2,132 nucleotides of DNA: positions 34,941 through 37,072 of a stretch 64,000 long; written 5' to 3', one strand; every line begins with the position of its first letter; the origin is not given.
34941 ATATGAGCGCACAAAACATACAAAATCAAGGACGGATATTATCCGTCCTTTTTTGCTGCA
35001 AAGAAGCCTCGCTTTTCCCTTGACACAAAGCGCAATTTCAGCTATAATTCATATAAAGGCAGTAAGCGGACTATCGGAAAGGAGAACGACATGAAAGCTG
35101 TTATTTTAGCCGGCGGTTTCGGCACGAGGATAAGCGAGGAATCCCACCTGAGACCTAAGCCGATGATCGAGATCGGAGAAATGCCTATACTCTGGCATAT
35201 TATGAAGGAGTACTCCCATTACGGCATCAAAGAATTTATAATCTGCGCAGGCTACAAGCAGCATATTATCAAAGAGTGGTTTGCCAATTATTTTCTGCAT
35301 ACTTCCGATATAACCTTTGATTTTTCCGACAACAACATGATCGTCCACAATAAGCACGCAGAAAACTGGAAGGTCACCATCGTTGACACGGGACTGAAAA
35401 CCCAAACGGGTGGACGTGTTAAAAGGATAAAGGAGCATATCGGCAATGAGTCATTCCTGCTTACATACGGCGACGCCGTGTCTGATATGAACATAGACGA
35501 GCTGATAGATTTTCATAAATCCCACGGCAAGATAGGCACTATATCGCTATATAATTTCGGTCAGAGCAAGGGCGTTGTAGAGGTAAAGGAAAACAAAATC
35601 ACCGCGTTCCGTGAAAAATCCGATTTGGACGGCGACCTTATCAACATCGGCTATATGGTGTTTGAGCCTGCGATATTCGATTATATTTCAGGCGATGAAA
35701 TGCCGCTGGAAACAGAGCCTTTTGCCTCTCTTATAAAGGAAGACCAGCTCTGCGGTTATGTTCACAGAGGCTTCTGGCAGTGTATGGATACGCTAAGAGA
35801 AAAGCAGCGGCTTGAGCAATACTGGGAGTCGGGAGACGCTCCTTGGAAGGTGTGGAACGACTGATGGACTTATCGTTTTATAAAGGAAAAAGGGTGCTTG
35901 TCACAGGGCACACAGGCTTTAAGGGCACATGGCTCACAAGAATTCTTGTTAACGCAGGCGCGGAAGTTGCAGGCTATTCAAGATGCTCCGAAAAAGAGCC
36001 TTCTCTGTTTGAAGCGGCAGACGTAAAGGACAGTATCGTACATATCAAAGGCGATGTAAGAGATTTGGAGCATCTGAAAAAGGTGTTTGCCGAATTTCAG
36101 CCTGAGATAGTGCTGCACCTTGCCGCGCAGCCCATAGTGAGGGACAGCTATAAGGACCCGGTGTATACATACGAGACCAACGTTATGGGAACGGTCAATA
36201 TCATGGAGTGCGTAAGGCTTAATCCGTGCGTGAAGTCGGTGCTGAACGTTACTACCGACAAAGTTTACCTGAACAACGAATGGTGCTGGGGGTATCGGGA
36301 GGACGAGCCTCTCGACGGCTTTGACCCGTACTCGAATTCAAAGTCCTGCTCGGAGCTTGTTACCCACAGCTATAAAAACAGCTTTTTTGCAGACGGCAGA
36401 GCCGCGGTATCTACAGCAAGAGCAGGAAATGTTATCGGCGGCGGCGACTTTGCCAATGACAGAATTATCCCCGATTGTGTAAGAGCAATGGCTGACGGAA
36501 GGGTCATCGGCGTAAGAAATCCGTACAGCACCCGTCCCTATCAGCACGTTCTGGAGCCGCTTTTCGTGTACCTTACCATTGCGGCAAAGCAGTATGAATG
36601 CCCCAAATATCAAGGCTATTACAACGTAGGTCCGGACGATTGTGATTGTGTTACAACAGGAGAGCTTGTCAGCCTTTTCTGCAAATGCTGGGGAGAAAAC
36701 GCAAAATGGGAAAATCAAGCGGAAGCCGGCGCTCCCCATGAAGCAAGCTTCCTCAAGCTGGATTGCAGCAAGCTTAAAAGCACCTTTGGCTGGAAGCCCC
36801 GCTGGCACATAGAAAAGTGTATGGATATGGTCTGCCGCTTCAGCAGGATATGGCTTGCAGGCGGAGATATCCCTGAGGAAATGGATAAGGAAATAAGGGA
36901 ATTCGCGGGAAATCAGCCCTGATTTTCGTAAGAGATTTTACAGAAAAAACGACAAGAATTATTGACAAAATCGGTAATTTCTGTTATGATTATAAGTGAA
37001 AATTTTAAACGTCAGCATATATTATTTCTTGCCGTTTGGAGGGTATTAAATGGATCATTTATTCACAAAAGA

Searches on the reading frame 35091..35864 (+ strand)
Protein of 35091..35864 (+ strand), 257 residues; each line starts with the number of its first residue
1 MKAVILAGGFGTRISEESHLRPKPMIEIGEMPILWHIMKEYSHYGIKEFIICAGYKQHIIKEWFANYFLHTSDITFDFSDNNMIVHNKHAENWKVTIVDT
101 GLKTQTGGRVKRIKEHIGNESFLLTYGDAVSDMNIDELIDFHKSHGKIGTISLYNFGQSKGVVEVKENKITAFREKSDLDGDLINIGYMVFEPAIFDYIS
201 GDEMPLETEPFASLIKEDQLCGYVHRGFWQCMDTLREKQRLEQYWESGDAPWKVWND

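Call 28: search_protein_families(library=pfam, proteins=[window:35091-35864:+], max_evalue=0.00001)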
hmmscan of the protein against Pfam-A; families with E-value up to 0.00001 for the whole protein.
window:35091-35864:+ (257 aa): 2 families
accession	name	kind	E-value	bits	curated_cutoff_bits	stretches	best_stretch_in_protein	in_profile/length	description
PF00483.29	NTP_transferase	-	4.3e-19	69.5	21.2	1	2-215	1-210/245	Nucleotidyl transferase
PF12804.13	NTP_transf_3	-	5e-07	30.5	27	1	3-58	1-51/160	MobA-like NTP transferase domain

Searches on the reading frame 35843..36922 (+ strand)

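Call 28: search_protein_families(library=pfam, proteins=[window:35843-36922:+], max_evalue=0.00001)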
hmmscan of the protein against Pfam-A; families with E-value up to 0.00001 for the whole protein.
window:35843-36922:+ (359 aa): 5 families
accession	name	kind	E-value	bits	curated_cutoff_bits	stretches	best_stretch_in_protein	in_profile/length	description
PF16363.11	GDP_Man_Dehyd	-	2.5e-37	129.5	27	1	19-328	1-330/332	GDP-mannose 4,6 dehydratase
PF01370.27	Epimerase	-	1.6e-30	106.8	20.9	1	18-263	1-240/240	NAD dependent epimerase/dehydratase family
PF02719.21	Polysacc_synt_2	-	8e-15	55.2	20.2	1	18-231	1-201/293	Polysaccharide biosynthesis protein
PF01073.25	3Beta_HSD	-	8e-09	35.4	22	1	19-213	1-197/280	3-beta hydroxysteroid dehydrogenase/isomerase family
PF04321.23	RmlD_sub_bind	-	1.1e-08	35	27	1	17-177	2-139/287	RmlD substrate binding domain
